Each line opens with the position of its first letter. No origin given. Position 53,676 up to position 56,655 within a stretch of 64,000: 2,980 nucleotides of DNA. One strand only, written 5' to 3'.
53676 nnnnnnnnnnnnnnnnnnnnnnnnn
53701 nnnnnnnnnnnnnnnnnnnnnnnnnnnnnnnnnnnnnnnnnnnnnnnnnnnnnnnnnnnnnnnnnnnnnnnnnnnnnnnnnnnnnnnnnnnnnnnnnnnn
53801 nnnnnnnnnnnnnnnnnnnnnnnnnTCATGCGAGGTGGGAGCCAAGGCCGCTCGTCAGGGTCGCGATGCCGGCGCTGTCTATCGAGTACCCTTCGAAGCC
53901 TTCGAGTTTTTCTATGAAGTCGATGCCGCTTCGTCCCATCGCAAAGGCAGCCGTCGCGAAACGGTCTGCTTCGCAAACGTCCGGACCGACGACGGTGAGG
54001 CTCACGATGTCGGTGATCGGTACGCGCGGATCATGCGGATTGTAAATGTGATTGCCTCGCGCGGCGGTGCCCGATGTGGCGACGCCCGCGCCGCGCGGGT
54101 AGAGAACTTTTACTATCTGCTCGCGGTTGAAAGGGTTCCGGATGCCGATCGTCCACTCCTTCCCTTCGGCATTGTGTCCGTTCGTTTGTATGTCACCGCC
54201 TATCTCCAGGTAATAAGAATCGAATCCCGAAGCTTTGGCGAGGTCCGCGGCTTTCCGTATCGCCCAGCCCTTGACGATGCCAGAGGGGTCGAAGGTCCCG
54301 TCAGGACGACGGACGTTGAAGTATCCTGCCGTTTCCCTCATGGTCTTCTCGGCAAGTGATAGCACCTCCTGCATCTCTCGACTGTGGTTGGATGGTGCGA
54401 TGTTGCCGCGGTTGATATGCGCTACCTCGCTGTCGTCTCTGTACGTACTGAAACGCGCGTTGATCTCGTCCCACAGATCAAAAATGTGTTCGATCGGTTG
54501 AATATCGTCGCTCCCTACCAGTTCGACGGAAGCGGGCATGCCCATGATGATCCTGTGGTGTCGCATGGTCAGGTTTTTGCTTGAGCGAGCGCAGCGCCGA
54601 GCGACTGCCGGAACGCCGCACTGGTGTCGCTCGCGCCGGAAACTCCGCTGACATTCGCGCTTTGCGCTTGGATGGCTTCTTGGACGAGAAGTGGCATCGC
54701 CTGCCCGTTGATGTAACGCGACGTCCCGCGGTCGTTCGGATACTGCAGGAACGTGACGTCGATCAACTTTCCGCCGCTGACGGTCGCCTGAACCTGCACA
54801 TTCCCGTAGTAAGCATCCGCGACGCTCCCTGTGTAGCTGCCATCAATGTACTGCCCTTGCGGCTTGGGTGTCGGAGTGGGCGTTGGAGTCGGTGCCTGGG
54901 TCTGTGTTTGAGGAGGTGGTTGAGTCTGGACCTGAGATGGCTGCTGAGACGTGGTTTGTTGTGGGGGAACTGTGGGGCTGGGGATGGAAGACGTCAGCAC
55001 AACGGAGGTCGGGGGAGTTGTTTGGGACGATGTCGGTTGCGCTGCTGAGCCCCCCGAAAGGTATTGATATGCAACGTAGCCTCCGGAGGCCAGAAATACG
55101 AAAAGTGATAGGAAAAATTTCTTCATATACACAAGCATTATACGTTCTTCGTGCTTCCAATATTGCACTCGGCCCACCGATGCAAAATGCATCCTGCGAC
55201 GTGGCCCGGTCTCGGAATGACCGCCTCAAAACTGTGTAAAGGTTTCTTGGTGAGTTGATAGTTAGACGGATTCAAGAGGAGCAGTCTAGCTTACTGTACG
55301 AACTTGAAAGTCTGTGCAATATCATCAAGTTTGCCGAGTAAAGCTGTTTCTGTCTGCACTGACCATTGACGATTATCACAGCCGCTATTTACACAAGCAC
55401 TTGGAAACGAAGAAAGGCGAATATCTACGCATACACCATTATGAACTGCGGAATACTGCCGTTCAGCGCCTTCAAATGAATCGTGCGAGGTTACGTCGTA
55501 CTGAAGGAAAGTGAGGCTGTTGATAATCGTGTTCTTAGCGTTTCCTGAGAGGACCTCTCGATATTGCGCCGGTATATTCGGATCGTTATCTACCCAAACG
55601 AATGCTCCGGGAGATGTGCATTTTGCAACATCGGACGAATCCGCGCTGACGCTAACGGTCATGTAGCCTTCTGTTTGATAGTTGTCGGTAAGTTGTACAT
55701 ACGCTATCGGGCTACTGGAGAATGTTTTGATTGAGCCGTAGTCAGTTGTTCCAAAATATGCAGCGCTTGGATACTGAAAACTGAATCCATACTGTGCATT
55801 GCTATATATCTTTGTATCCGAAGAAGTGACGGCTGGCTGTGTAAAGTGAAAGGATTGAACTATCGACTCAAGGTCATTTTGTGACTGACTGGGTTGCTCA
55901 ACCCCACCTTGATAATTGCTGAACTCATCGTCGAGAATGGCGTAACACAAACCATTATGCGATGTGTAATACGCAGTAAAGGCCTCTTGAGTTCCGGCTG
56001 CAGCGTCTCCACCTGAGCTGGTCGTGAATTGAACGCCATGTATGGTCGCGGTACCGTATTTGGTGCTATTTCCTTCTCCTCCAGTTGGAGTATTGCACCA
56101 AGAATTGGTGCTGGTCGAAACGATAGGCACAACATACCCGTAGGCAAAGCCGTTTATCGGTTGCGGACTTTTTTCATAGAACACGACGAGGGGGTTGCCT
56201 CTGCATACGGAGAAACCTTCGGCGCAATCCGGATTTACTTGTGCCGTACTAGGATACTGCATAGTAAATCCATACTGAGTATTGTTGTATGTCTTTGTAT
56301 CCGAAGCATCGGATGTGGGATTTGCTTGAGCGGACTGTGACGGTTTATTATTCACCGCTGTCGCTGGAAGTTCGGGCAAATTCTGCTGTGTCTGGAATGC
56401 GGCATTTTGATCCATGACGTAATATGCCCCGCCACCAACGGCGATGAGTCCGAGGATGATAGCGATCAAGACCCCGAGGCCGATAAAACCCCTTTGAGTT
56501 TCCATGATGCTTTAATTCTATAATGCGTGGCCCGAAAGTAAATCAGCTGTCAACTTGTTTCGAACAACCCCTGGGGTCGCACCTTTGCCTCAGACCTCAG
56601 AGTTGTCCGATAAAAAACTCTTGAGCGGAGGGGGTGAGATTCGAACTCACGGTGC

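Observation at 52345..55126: Compact flavin module (FMN-binding protein, ApbE, membrane FNR-like flavoprotein) directly upstream of the cyo oxidase operon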

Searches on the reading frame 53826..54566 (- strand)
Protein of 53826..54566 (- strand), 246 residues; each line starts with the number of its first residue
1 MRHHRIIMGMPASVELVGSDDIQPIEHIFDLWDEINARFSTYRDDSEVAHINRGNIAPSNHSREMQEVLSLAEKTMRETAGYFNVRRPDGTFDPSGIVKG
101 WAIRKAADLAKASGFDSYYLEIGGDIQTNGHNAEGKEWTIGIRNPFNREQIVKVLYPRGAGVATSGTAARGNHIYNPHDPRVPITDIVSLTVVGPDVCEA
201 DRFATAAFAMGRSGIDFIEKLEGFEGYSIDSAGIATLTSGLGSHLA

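Call 3: search_protein_families(library=pfam, proteins=[window:53826-54566:-], max_evalue=0.01)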
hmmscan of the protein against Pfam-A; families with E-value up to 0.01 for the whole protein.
window:53826-54566:- (246 aa): 1 family
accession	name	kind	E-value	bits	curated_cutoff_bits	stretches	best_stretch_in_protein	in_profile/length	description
PF02424.20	ApbE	-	3.9e-38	131.9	25.6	2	90-224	124-262/266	ApbE family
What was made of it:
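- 53826..54566 (-): ApbE-type FAD:protein FMN transferase, 246 aa. Compact and leaderless: it starts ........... with no signal peptide, lipobox or TM segment. His173 codon is at 54048-54050. Pfam PF02424 E=3.9e-38 (call 3).
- Checked: ApbE, 53826-54566, 246 aa. PF02424, E=3.9e-38 (call 3).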

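Call 4: search_protein_families(library=ncbifam, proteins=[window:53826-54566:-], max_evalue=0.01)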
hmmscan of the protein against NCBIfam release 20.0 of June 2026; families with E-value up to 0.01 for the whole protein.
window:53826-54566:- (246 aa): 1 family
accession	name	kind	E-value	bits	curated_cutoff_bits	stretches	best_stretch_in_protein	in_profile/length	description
NF007774.0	PRK10461.1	equivalog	2.5e-17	62.8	498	1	88-227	177-325/351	FAD:protein FMN transferase ApbE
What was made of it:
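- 53826..54566 (-): NCBIfam ApbE (call 4).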

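Call 58: search_solved_structures(query=window:53829-54566:-, max_evalue=0.00001, show_alignments=3)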
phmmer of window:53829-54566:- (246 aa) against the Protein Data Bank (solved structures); distinct sequences matched with E-value up to 0.00001: 13.
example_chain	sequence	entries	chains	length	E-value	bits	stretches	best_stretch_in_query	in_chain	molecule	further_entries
6nxi_A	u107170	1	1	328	1.7e-17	67.1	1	88-213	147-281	FAD:protein FMN transferase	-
6nxj_A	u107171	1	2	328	2.7e-16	63.1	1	88-213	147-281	FAD:protein FMN transferase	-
3pnd_A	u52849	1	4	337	4.2e-16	62.5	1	85-230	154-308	Thiamine biosynthesis lipoprotein ApbE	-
4xgw_A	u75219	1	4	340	1.5e-15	60.6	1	82-233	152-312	FAD:protein FMN transferase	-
2o18_A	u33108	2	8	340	5.6e-15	58.8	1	82-233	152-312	Thiamine biosynthesis lipoprotein apbE | FAD:protein FMN transferase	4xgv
4xgx_A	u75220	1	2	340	1.8e-14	57.1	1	82-233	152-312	FAD:protein FMN transferase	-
7esa_A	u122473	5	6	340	1.8e-12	50.6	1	91-241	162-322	FAD:protein FMN transferase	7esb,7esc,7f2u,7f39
5mgy_H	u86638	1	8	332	1.3e-11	47.8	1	93-227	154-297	FAD:protein FMN transferase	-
1vrm_A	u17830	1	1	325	4.3e-10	42.8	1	92-211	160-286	hypothetical protein TM1553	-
4xdt_A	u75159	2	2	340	9.7e-10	41.7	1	92-213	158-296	FAD:protein FMN transferase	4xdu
7mgt_A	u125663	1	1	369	1.1e-08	38.2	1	92-213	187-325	FAD:protein FMN transferase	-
4ifu_A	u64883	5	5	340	1.7e-08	37.6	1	92-213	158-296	FAD:protein FMN transferase | Thiamine biosynthesis lipoprotein ApbE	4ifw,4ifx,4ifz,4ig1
4xdr_A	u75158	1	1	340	2.3e-07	33.9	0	92-213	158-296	FAD:protein FMN transferase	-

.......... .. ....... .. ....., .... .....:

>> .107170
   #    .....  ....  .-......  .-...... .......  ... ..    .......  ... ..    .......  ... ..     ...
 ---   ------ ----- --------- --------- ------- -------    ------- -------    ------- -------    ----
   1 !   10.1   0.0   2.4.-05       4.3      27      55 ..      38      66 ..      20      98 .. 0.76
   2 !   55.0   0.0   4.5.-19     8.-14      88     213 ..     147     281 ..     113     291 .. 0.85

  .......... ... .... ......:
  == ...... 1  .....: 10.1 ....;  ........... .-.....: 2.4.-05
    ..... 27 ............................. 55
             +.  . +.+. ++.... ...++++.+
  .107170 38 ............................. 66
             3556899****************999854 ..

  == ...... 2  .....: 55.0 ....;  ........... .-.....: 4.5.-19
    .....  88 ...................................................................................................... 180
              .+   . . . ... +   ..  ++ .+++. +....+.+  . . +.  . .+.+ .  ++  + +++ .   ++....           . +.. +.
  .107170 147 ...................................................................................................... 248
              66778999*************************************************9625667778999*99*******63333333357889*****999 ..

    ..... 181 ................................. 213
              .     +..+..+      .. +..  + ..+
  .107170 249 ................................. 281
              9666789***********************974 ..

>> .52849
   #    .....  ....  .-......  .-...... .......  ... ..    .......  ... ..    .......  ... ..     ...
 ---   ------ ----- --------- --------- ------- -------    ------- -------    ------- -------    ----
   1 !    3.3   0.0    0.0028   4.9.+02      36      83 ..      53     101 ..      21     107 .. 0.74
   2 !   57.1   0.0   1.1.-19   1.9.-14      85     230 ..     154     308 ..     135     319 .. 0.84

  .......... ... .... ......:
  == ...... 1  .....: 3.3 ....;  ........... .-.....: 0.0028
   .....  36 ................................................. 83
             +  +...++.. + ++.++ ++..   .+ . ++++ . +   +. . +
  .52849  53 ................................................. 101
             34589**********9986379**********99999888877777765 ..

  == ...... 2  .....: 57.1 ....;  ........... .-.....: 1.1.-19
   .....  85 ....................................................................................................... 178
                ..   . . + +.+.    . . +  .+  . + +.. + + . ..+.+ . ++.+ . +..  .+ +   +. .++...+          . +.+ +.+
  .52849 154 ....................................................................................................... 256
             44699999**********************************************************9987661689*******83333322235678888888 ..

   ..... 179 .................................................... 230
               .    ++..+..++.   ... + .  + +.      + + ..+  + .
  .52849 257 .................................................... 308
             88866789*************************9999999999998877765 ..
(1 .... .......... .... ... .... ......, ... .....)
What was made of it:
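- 53826..54566 (-): PDB ApbE hits with the His aligned (call 58).
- Checked: His173 aligns with the His of V. cholerae ApbE (6nxi) at the one position where the sequence variant 6nxj has no His (call 58).
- The ApbE His is present (call 58).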

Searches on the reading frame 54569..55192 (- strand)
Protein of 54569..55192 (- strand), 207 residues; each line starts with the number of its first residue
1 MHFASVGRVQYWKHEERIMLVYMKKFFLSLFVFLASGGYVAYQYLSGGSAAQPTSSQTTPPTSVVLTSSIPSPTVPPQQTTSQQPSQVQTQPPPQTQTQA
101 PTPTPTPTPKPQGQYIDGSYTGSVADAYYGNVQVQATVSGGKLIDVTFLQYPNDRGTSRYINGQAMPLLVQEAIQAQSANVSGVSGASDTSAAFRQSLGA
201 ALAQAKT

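Call 3: search_protein_families(library=pfam, proteins=[window:54569-55192:-], max_evalue=0.01)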
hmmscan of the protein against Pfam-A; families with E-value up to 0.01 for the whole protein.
window:54569-55192:- (207 aa): 1 family
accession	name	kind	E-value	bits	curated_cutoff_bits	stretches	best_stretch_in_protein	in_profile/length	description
PF04205.19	FMN_bind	-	1.9e-05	25.7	22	1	128-202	2-76/77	FMN-binding domain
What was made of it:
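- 54569..55126 (-): FMN_bind subunit, 185 aa plus stop. N-terminal MKK + hydrophobic signal-anchor (about 55058-55126). Pro/Thr/Gln-rich tether of about 70 aa (about 54851-55057). Compact FMN_bind domain (54572-54850). Pfam PF04205 E=1.9e-5 (call 3).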

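Call 4: search_protein_families(library=ncbifam, proteins=[window:54569-55192:-], max_evalue=0.01)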
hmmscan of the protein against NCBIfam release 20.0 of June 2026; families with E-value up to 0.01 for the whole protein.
window:54569-55192:- (207 aa): 0 families

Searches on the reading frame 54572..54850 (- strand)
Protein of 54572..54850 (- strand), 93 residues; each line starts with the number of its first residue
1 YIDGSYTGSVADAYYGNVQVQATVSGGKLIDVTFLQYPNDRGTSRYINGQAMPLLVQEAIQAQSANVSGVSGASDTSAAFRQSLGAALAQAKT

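Call 76: search_solved_structures(query=window:54572-54850:-, max_evalue=1, show_alignments=2)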
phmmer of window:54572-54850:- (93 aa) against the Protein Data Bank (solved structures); distinct sequences matched with E-value up to 1: 2.
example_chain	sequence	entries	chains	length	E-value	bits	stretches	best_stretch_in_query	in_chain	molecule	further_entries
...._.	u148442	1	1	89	2.8e-13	52.9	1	6-90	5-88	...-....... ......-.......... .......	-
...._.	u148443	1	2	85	0.033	17.7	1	10-91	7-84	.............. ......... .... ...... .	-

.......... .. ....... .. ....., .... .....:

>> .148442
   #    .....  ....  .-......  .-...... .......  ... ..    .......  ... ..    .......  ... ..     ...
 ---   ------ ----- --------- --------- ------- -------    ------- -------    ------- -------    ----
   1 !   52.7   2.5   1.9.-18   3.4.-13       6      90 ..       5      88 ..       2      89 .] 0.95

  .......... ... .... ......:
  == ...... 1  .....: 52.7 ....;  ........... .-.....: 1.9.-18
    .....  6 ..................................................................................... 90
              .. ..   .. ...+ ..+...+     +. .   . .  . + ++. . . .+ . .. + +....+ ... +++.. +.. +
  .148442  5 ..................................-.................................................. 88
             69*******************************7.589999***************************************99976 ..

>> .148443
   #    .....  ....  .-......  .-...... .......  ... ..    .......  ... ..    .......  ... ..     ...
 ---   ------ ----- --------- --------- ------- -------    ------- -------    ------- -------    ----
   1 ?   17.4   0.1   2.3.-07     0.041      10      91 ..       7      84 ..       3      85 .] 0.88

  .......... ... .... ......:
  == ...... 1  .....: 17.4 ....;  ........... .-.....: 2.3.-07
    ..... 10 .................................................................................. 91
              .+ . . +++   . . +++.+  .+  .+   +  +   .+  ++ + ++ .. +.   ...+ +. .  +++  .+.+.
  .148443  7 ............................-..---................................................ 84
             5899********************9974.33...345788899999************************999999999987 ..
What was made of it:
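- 54569..55126 (-): Match to solved FMN-binding domain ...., E=2.8e-13 (call 76).
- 54629..54631 (-): Codon of Ser166, the predicted ApbE flavinylation site (last residue of SGAS). It aligns with the SGAT of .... (call 76).
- Checked: This Ser aligns with the SGAT of the solved FMN-binding domain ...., E=2.8e-13 (call 76).
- It is closest to a small free-standing FMN-binding domain (call 76).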

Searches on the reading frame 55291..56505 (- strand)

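Call 3: search_protein_families(library=pfam, proteins=[window:55291-56505:-], max_evalue=0.01)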
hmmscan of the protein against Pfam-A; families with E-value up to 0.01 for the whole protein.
window:55291-56505:- (404 aa): 1 family
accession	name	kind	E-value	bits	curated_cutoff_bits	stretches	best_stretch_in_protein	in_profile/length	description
PF18933.6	PsbP_2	-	1.3e-08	35.5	27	1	228-258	41-72/184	PsbP-like protein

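Call 4: search_protein_families(library=ncbifam, proteins=[window:55291-56505:-], max_evalue=0.01)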
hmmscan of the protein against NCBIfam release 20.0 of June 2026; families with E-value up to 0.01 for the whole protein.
window:55291-56505:- (404 aa): 0 families
